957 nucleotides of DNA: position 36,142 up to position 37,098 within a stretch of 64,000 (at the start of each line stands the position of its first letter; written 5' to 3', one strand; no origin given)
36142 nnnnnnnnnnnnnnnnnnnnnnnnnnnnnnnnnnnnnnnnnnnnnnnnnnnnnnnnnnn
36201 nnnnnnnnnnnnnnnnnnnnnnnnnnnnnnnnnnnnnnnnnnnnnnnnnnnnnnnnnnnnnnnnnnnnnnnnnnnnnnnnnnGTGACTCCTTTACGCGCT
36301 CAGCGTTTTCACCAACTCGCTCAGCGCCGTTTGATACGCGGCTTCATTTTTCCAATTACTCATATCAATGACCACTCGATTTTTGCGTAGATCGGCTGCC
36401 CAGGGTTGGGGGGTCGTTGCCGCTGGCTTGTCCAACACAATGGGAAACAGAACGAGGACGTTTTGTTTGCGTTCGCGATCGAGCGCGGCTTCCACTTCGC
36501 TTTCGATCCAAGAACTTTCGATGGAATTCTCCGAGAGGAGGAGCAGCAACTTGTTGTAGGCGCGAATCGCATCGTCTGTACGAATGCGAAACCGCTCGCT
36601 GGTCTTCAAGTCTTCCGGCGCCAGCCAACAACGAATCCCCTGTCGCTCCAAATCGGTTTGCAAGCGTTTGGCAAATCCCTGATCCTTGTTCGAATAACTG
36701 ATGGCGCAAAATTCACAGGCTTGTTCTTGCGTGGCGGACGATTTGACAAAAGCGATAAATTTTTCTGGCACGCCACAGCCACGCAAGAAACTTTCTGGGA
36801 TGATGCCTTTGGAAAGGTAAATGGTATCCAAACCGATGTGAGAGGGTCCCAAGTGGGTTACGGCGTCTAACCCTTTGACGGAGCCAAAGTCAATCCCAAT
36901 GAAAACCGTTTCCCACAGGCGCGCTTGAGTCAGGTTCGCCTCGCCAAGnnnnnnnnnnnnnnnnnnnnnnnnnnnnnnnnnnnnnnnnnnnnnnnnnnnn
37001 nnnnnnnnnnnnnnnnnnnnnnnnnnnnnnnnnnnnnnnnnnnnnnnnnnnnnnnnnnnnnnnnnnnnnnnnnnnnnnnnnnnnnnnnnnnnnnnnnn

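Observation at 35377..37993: Autonomous two-gene operon of a pentapeptide-repeat/TIR protein and an SNase-like nuclease: candidate undescribed defence (abortive-infection) module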

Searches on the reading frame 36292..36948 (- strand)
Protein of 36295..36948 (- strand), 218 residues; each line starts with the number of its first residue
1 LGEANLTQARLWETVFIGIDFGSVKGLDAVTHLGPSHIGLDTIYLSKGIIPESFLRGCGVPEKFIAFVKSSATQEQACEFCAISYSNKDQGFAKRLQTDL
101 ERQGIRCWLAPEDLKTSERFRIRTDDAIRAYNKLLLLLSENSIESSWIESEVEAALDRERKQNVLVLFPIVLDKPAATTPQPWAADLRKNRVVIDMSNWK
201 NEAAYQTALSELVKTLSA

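Call 16: find_homologous_proteins(query=window:36295-36948:-)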
Query seq(218 aa) (218 aa): 1331 proteins with E <= 0.001 among 1633 candidates; the best 120 are listed.
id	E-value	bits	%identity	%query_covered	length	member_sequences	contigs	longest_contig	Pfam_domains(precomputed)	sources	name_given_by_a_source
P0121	5.4e-90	318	64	99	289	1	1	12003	PF01582.26,PF13576.13,PF13599.14,PF00805.29,PF13676.12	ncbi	-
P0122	8.0e-78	279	58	95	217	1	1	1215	PF01582.26,PF13676.12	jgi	jgi:hypothetical protein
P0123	1.6e-74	268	54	100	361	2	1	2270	PF01582.26,PF13576.13,PF13599.14,PF00805.29,PF13676.12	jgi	jgi:hypothetical protein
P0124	6.2e-72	259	55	95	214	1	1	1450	PF13676.12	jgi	jgi:hypothetical protein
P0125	1.2e-70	255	54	100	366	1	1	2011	PF01582.26,PF13576.13,PF13599.14,PF00805.29,PF13676.12,PF08937.17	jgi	jgi:uncharacterized protein YjbI with pentapeptide repeats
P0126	1.1e-69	252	54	100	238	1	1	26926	PF01582.26,PF13676.12,PF08937.17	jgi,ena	jgi:hypothetical protein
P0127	2.4e-69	251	54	100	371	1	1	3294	PF01582.26,PF13576.13,PF13599.14,PF00805.29,PF13676.12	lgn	-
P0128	2.5e-69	251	54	100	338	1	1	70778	PF01582.26,PF13576.13,PF00805.29,PF13676.12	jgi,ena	jgi:hypothetical protein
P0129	2.3e-68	248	53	100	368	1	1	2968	PF01582.26,PF13576.13,PF13599.14,PF00805.29,PF13676.12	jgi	jgi:hypothetical protein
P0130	8.7e-68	246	55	100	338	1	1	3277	PF01582.26,PF13599.14,PF00805.29,PF13676.12,PF08937.17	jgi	jgi:uncharacterized protein YjbI with pentapeptide repeats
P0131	8.7e-68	246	54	99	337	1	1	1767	PF01582.26,PF13576.13,PF13599.14,PF00805.29,PF13676.12,PF08937.17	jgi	jgi:uncharacterized protein YjbI with pentapeptide repeats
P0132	9.7e-68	246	54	100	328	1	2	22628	PF01582.26,PF13576.13,PF13599.14,PF00805.29,PF13676.12,PF08937.17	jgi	jgi:uncharacterized protein YjbI with pentapeptide repeats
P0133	9.8e-68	246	54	100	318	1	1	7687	PF01582.26,PF13576.13,PF13599.14,PF00805.29,PF13676.12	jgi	jgi:hypothetical protein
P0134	1.0e-67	246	54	98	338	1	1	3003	PF01582.26,PF13576.13,PF13599.14,PF00805.29,PF13676.12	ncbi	-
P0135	1.2e-67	245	52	100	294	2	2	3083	PF01582.26,PF13599.14,PF00805.29,PF13676.12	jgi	jgi:hypothetical protein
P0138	2.9e-67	244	54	100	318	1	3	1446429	PF01582.26,PF13576.13,PF13599.14,PF00805.29,PF13676.12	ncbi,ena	-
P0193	1.5e-64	235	53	100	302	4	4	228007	PF01582.26,PF00805.29,PF13676.12,PF08937.17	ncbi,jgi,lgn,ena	ncbi:MAG: toll/interleukin-1 receptor domain-containing protein [Terriglobia bacterium]|jgi:hypothet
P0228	7.8e-64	233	53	100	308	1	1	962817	PF01582.26,PF13576.13,PF13599.14,PF00805.29,PF13676.12,PF08937.17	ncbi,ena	-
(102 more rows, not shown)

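Call 18: find_related_loci(query=A2, collection=metagenome_contigs, flank=5000)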
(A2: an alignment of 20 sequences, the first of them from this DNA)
Query A2 (218 aa) in metagenome_contigs; peptide patterns used: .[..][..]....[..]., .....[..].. (x = any residue, [..] = any of these).
600 stretches matched a pattern (row limit reached: there are more); 441 encode a relative of the query (tblastn E <= 1e-3); the best 80 are kept; 80 distinct loci.
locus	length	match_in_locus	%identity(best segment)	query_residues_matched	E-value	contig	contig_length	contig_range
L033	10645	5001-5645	64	3-217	1e-98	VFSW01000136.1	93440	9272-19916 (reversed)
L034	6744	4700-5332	58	4-214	3e-89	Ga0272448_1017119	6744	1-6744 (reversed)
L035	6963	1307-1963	54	1-218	2e-76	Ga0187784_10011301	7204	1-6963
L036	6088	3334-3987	53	1-218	1e-75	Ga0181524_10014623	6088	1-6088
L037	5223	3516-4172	54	1-218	3e-75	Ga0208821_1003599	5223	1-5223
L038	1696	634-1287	51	1-218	5e-78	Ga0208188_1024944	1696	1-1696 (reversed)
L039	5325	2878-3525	53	1-216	1e-74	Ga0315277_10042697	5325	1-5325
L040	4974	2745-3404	51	1-218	1e-74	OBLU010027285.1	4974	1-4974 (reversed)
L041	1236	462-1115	52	1-218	9e-80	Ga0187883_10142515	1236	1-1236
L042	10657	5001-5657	53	1-218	1e-72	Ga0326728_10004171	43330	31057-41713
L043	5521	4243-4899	51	1-218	8e-73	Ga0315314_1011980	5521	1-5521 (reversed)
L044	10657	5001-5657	52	1-218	2e-72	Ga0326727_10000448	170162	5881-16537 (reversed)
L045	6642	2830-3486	52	1-218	3e-72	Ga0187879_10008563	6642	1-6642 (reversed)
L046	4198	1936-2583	52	4-218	3e-72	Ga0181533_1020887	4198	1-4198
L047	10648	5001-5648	50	1-216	8e-72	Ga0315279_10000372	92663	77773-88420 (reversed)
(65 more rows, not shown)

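Call 30: find_encoding_contigs(protein=P0138, flank=6000, max_places=2)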
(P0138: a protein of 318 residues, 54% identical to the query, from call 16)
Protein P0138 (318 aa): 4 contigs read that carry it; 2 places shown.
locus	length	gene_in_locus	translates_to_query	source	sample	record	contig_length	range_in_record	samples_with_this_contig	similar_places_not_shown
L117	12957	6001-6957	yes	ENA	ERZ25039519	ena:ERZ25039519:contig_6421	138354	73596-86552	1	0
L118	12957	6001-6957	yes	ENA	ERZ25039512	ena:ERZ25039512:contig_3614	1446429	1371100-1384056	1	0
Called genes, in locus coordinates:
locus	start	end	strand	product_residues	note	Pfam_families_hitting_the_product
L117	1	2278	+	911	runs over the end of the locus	PF20464:MmeI_N, PF20465:MmeI_hel, PF20473:MmeI_Mtase, PF20466:MmeI_TRD (weak)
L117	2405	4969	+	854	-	PF13289:SIR2_2 (weak), PF21818:DUF6884 (faint), PF13414:TPR_11 (faint), PF06552:TOM20_plant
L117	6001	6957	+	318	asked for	PF00805:Pentapeptide, PF13599:Pentapeptide_4 (faint), PF13576:Pentapeptide_3 (faint), PF00805:Pentapeptide, PF01582:TIR, PF13676:TIR_2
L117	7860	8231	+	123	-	-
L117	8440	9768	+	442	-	PF05977:MFS_3, PF07690:MFS_1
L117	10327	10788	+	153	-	PF07992:Pyr_redox_2 (weak), PF00070:Pyr_redox (weak), PF00890:FAD_binding_2 (weak), PF01266:DAO, PF02558:ApbA (weak), PF13450:NAD_binding_8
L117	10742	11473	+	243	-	PF01266:DAO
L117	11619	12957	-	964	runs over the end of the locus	PF13185:GAF_2 (weak), PF13185:GAF_2, PF01590:GAF, PF13185:GAF_2, PF13492:GAF_3, PF00990:GGDEF, PF13487:HD_5, PF01966:HD, +2 more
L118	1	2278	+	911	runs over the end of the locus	PF20464:MmeI_N, PF20465:MmeI_hel, PF20473:MmeI_Mtase, PF20466:MmeI_TRD (weak)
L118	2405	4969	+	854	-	PF13289:SIR2_2 (weak), PF21818:DUF6884 (faint), PF13414:TPR_11 (faint), PF06552:TOM20_plant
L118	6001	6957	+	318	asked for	PF00805:Pentapeptide, PF13599:Pentapeptide_4 (faint), PF13576:Pentapeptide_3 (faint), PF00805:Pentapeptide, PF01582:TIR, PF13676:TIR_2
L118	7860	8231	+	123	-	-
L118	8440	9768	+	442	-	PF05977:MFS_3, PF07690:MFS_1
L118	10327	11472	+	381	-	PF00890:FAD_binding_2 (weak), PF01266:DAO, PF01494:FAD_binding_3 (faint), PF02558:ApbA (weak), PF03486:HI0933_like (faint), PF07992:Pyr_redox_2 (faint), PF13450:NAD_binding_8 (weak)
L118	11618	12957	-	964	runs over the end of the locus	PF13185:GAF_2 (weak), PF13185:GAF_2, PF01590:GAF, PF13185:GAF_2, PF13492:GAF_3, PF00990:GGDEF, PF13487:HD_5, PF01966:HD, +2 more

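Call 42: predict_structure(alignment_id=A2)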
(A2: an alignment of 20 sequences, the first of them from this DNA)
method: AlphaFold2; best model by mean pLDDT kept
length: 218 residues; sequences in the alignment: 20
mean_pLDDT: 80.6   pTM: 0.61
mean pLDDT of the five models: 80.6, 80.4, 77.2, 74.7, 72.5
residues with pLDDT >= 90: 49; 70-90: 135; 50-70: 23; < 50: 11
segments of 3 or more residues with pLDDT < 50: 73-77
pLDDT, mean of each block of 10 residues (from residue 1): 81 85 88 84 77 89 76 53 87 93 83 65 50 84 81 83 87 77 83 90 94 85
secondary structure, 60 per line:
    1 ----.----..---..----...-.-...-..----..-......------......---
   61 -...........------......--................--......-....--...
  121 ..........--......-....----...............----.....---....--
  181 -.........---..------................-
elements in order: H40-45 H52-57 H62-72 E79-84 H87-102 E105-110 H112-115 H118-130 E133-138 H140-143 H148-162 E167-171 H175-178 H182-190 H202-217
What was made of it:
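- On TIR domain NADase: The AF2 model shows alternating beta and alpha elements (call 42).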

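Call 44: fold_search(model_id=the predicted structure, library=pdb)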
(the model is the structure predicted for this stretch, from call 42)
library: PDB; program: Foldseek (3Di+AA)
matches with E <= 10: 1500; with E <= 0.001: 46
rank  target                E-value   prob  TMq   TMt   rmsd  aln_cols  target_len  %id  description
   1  8oz6_A                2.5e-05  1.00  0.49  0.27   3.4       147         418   16  cryoEM structure of SPARTA complex ligand-free (released 2023-08-16)
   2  7cm7_A                2.8e-05  1.00  0.45  0.17  12.9       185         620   17  NAD+-bound Sarm1 E642A in the self-inhibited state (released 2020-10-21)
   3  8qlp_E                4.2e-05  1.00  0.50  0.27   3.8       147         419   22  CryoEM structure of the RNA/DNA bound SPARTA (BabAgo/TIR-APAZ) tetrameric complex (released 2024-01-31)
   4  8qlp_M                7.5e-05  1.00  0.49  0.27   4.1       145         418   19  CryoEM structure of the RNA/DNA bound SPARTA (BabAgo/TIR-APAZ) tetrameric complex (released 2024-01-31)
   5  7djt_A                8.9e-05  1.00  0.43  0.17  13.0       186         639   16  Human SARM1 inhibitory state bounded with inhibitor dHNN (released 2021-05-19)
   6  6zfx_A                1.3e-04  1.00  0.44  0.17  12.2       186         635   17  hSARM1 GraFix-ed (released 2020-11-18)
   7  8qlp_A                1.4e-04  1.00  0.50  0.27   3.5       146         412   22  CryoEM structure of the RNA/DNA bound SPARTA (BabAgo/TIR-APAZ) tetrameric complex (released 2024-01-31)
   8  7uxu_A                1.4e-04  1.00  0.48  0.74   3.9       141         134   18  CryoEM structure of the TIR domain from AbTir in complex with 3AD (released 2022-09-07)
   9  6o0v_C                1.6e-04  1.00  0.43  0.63   4.5       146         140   18  Crystal structure of the TIR domain G601P mutant from human SARM1, crystal form 2 (released 2019-09-04)
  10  5uzb_A                1.6e-04  1.00  0.42  0.60   5.7       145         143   18  Cryo-EM structure of the MAL TIR domain filament (released 2017-07-26)
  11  7ld0_A                2.1e-04  1.00  0.41  0.17  13.2       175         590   16  Cryo-EM structure of ligand-free Human SARM1 (released 2021-03-10)
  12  7beq                  2.5e-04  1.00  0.48  0.71   4.2       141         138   18  MicroED structure of the MyD88 TIR domain higher-order assembly (released 2021-03-10)
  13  9l2g_F                3.0e-04  1.00  0.41  0.17  12.2       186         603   15  Structure of SARM1 2C-mutant bound to M1 (released 2025-03-19)
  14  9l2g_A                3.0e-04  1.00  0.41  0.17  12.2       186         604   15  Structure of SARM1 2C-mutant bound to M1 (released 2025-03-19)
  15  9l2g_E                3.0e-04  1.00  0.41  0.17  12.2       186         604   15  Structure of SARM1 2C-mutant bound to M1 (released 2025-03-19)
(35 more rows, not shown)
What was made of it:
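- On TIR domain NADase: Foldseek matches AbTir at TM 0.74 and also SARM1 and SPARTA (call 44).
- Closest known: Single-polypeptide repeat-plus-TIR NADases. Same: The nearest solved folds are SPARTA TIR-APAZ, SARM1 and AbTir (call 44).
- The nearest folds are catalytic TIRs (call 44).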

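Call 52: search_protein_families(library=pfam, proteins=[L033:4020-5669:+], max_evalue=0.01)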
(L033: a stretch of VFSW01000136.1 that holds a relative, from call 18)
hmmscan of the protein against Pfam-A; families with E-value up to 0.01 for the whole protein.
L033:4020-5669:+ (549 aa): 7 families
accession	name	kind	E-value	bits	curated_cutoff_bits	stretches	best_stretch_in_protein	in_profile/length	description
PF00805.28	Pentapeptide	-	6.1e-103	336.1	20.2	11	269-308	1-40/40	Pentapeptide repeats (8 copies)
PF13599.13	Pentapeptide_4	-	1.4e-35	121.6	38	4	198-265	10-77/78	Pentapeptide repeat region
PF13576.12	Pentapeptide_3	-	3.4e-28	98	27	3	202-242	2-45/48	Pentapeptide repeats (9 copies)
PF13676.11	TIR_2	-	1.7e-20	74.2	28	1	408-513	3-109/122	TIR domain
PF25296.1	Decapeptide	-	3.2e-09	37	45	0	200-256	6-62/74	Decapeptide repeat region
PF01582.25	TIR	-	7.1e-08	32.9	21.3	1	411-525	11-130/179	TIR domain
PF08937.16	ThsB_TIR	-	0.0036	18.1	21.2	1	444-491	47-91/100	Thoeris protein ThsB, TIR-like domain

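Call 55: search_protein_families(library=pfam, alignment_id=A4, max_evalue=0.00001)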
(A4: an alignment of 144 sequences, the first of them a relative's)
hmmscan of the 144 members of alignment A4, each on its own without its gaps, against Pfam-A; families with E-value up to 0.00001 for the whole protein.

A. member 1, L033:2204-3829:+ (541 aa): 0 families

B. families by the number of members that match (of 144 scanned): 91 families (the first 25 are shown)
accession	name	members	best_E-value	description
PF00589.27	Phage_integrase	5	1.6e-30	Phage integrase family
PF09989.15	DUF2229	4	3.6e-50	CoA enzyme activase uncharacterised domain (DUF2229)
PF01869.26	BcrAD_BadFG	3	3e-73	BadF/BadG/BcrA/BcrD ATPase family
PF13426.13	PAS_9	3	7.2e-25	PAS domain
PF00989.32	PAS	3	8.7e-23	PAS fold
PF08448.16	PAS_4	2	1.2e-36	PAS fold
PF02518.31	HATPase_c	2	8e-31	Histidine kinase-, DNA gyrase B-, and HSP90-like ATPase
PF00072.30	Response_reg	2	7.5e-29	Response regulator receiver domain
PF00512.31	HisKA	2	6e-23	His Kinase A (phospho-acceptor) domain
PF05973.20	Gp49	2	2.6e-20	Phage derived protein Gp49-like (DUF891)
PF08447.18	PAS_3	2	4.4e-17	PAS fold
PF13188.13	PAS_8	2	4.6e-11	PAS domain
PF00330.25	Aconitase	1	4.7e-163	Aconitase family (aconitate hydratase)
PF13414.12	TPR_11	1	7.4e-105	TPR repeat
PF01425.27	Amidase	1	3.4e-95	Amidase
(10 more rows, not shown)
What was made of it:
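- Many PPR-TIR loci lie in ordinary neighbourhoods (call 55).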

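Call 56: search_protein_families(library=padloc, alignment_id=A4, max_evalue=1e-10)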
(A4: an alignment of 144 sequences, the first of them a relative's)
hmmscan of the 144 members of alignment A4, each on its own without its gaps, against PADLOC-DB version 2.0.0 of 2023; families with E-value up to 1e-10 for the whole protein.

A. member 1, L033:2204-3829:+ (541 aa): 0 families

B. families by the number of members that match (of 144 scanned): 67 families (the first 25 are shown)
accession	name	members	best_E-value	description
PDLC03598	REase_MTase_IIG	1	0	Type IIG restriction enzyme-methyltransferase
PDLC03783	Drt8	1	2.8e-140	DRT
PDLC03599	REase_MTase_IIG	1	1.8e-99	Type IIG restriction enzyme-methyltransferase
PDLC03627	REase_MTase_IIG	1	2e-83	Type IIG restriction enzyme-methyltransferase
PDLC02842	DpdE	1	6.1e-61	DpdE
PDLC02851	DpdE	1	5.5e-55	DpdE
PDLC02849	DpdE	1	2e-50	DpdE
PDLC02845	DpdE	1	2.9e-50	DpdE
PDLC02850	DpdE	1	1.5e-49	DpdE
PDLC04134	mad2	1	4.5e-49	mads_2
PDLC03759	RT_UG21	1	2e-47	DRT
PDLC00633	ZorD1|ZorD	1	5.5e-44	"SWI2/SNF2 helicase, Mrr-like nuclease"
PDLC05005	PDC-S35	1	1.7e-35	-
PDLC00629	ZorD1|ZorD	1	6e-34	"SWI2/SNF2 helicase, Mrr-like nuclease"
PDLC00631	ZorD1|ZorD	1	1.7e-33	"SWI2/SNF2 helicase, Mrr-like nuclease"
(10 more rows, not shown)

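Call 60: search_protein_families(library=pfam, proteins=[L033:2204-3829:+, L033:5705-7003:+, L033:1162-2073:+, L033:7010-7486:-], max_evalue=1)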
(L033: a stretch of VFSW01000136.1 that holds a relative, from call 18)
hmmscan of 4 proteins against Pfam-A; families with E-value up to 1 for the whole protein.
L033:2204-3829:+ (541 aa): 7 families
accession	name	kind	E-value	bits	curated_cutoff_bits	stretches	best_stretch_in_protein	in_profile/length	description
PF01436.27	NHL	-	5.2e-05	23.5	20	1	426-448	6-27/28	NHL repeat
PF25174.1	Beta-prop_THOC3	-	0.00019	21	305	2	426-500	93-165/272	THOC3 beta-propeller domain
PF13360.13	PQQ_2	-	0.0026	17.9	27.6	1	280-401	2-118/233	Outer membrane protein assembly factor BamB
PF23414.1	Beta-prop_EML_2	-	0.0038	17.1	90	1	263-337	3-75/266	Echinoderm microtubule-associated protein second beta-propeller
PF02239.22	Cytochrom_D1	-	0.014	14.4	25.5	0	274-372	8-108/368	Cytochrome D1 heme domain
PF18970.5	DUF5709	-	0.072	13.9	27.5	0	132-156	10-34/49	Family of unknown function (DUF5709)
PF16656.11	Pur_ac_phosph_N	-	0.24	12.4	30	0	114-130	64-80/93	Purple acid Phosphatase, N-terminal domain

L033:5705-7003:+ (432 aa): 12 families
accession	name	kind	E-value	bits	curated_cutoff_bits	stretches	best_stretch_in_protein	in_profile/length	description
PF00158.32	Sigma54_activat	-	0.00022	21.4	20.2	0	146-178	10-42/168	Sigma-54 interaction domain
PF00004.35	AAA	-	0.0059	17.5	21.2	1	161-182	1-22/131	ATPase family associated with various cellular activities (AAA)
PF01078.27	Mg_chelatase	-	0.0077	16.1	20.3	1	154-184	18-48/207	Magnesium chelatase, subunit ChlI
PF00005.33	ABC_tran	-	0.014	16.4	25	1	153-183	6-36/137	ABC transporter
PF20720.3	nSTAND3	-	0.02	15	27.2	1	154-178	13-37/155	Novel STAND NTPase 3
PF07728.20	AAA_5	-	0.023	15.2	22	1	161-340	2-137/139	AAA domain (dynein-related subfamily)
PF13191.12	AAA_16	-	0.027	15.4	32.6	1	156-188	22-55/167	AAA ATPase domain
PF20030.5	bpMoxR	-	0.027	14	27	1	131-184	4-57/205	MoxR domain in the MoxR-vWA-beta-propeller ternary systems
PF13401.12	AAA_22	-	0.057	14.2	27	1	158-191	5-40/130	AAA domain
PF06068.19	TIP49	-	0.086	12.4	23.8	1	157-182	49-74/347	TIP49 P-loop domain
PF02367.23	TsaE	-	0.12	12.8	26.6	0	147-180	10-43/128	Threonylcarbamoyl adenosine biosynthesis protein TsaE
PF03193.22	RsgA_GTPase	-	0.15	12.3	30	0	143-178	92-126/174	RsgA GTPase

L033:1162-2073:+ (303 aa): 2 families
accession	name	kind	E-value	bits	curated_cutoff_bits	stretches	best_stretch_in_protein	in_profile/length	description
PF12706.13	Lactamase_B_2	-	5.6e-16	59.2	27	1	42-269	3-200/200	Beta-lactamase superfamily domain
PF00753.33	Lactamase_B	-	0.065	13.6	22.7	1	30-205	6-152/196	Metallo-beta-lactamase superfamily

L033:7010-7486:- (158 aa): 2 families
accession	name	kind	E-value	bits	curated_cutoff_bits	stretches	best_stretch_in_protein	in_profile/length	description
PF13620.12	CarboxypepD_reg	-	1.2e-05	25.9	32.3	1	92-152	22-80/82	Carboxypeptidase regulatory-like domain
PF19079.5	CFSR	-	0.072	13.8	27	1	95-113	3-21/49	Collagen-flanked surface repeat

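Call 65: search_protein_families(library=pfam, proteins=[L034:5642-6676:-, L034:2804-3733:-], max_evalue=0.001)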
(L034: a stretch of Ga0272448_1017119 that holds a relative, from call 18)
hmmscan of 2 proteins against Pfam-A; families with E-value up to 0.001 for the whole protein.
L034:5642-6676:- (344 aa): 0 families

L034:2804-3733:- (309 aa): 0 families

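Call 69: find_related_loci(query=A2, collection=viral_contigs, flank=5000)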
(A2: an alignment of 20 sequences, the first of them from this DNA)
Query A2 (218 aa) in viral_contigs; peptide patterns used: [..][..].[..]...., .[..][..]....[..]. (x = any residue, [..] = any of these).
98 stretches matched a pattern; 5 encode a relative of the query (tblastn E <= 1e-3); 5 distinct loci.
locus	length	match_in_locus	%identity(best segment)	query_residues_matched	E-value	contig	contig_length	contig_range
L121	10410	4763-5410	48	1-216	2e-69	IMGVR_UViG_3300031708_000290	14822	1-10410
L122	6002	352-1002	42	1-216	2e-52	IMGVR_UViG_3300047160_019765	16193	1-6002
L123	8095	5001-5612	43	13-217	6e-50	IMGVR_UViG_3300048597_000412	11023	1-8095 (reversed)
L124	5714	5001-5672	33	1-217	2e-36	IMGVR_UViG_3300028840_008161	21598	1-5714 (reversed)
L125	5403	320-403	46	94-121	2e-5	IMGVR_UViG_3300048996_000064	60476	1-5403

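Call 75: search_dna_similar(query=window:36292-36945:-, collection=plasmids, mode=protein, max_rows=12)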
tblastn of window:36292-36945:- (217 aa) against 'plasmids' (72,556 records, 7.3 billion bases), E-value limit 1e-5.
Records with a match: 1; places in all: 1; records where one place covers at least 80% of the query: 0.
Best place of each record, by identity: <60% 1.
By first word of the organism name: Skermanella 1.
By predicted mobility (MOB-suite, as given by PLSDB): non-mobilizable 1.
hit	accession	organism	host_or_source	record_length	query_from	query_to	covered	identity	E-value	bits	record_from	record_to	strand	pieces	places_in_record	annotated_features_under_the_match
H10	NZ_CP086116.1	Skermanella rosea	single cell,hydrocarbon-contaminated ...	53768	47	217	79%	32.0%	6e-11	68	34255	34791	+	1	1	toll/interleukin-1 receptor domain-containing protein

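Call 88: find_encoding_contigs(protein=P0193, flank=6000, max_places=3)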
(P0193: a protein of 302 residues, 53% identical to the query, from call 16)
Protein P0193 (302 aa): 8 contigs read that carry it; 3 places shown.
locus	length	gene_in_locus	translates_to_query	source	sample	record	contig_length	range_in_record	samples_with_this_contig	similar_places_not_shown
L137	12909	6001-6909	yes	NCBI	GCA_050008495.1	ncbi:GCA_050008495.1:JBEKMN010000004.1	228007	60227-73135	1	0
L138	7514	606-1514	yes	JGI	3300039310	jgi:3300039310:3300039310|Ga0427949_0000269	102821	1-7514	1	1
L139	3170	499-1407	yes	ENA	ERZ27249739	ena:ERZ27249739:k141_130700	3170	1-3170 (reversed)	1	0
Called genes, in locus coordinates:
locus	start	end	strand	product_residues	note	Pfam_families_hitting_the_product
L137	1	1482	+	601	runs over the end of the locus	-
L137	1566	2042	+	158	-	PF00903:Glyoxalase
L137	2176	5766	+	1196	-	PF00370:FGGY_N (faint), PF01869:BcrAD_BadFG, PF09989:DUF2229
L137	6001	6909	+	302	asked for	PF00805:Pentapeptide, PF01582:TIR (weak), PF08937:ThsB_TIR (weak), PF13676:TIR_2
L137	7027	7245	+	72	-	PF21748:UPF0150 (weak)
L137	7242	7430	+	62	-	PF07927:HicA_toxin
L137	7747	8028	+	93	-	-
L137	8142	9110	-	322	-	-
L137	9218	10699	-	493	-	PF14321:DUF4382 (weak), PF18914:DUF5666 (weak)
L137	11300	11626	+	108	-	PF01521:Fe-S_biosyn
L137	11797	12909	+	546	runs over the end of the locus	PF00795:CN_hydrolase, PF02540:NAD_synthase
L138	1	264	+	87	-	?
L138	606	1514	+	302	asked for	PF00805:Pentapeptide, PF01582:TIR (weak), PF08937:ThsB_TIR (weak), PF13676:TIR_2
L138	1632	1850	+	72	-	PF21748:UPF0150 (weak)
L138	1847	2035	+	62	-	PF07927:HicA_toxin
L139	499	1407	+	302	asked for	PF00805:Pentapeptide, PF01582:TIR (weak), PF08937:ThsB_TIR (weak), PF13676:TIR_2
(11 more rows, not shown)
